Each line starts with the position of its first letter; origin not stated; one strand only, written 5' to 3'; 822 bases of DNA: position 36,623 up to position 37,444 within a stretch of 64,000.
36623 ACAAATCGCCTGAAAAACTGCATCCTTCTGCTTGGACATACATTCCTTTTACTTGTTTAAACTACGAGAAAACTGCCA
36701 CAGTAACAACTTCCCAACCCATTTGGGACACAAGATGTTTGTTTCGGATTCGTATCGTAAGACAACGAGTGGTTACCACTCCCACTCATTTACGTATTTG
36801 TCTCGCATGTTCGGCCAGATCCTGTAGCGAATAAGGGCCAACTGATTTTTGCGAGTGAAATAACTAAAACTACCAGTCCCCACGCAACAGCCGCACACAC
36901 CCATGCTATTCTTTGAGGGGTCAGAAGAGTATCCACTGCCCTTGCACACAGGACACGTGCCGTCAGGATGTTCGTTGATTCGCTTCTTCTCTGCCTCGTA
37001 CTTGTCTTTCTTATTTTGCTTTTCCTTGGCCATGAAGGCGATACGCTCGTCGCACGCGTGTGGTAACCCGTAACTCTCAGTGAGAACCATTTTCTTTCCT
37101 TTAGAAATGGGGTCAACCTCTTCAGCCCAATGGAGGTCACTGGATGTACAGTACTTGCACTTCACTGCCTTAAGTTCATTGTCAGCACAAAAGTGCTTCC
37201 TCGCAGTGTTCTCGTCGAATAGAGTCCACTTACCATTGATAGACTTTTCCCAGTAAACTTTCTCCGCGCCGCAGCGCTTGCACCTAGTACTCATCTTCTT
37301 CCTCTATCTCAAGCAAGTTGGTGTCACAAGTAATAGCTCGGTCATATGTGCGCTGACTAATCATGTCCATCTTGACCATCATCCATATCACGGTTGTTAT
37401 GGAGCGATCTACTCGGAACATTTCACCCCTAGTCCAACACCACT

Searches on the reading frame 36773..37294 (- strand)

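Call 50: search_protein_families(library=pfam, proteins=[window:36773-37294:-], max_evalue=0.01)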
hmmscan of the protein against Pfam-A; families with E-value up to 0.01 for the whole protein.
window:36773-37294:- (173 aa): 1 family
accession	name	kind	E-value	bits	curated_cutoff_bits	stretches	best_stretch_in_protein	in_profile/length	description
PF07692.16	Fea1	-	0.0059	16.1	25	1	64-124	144-204/359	Low iron-inducible periplasmic protein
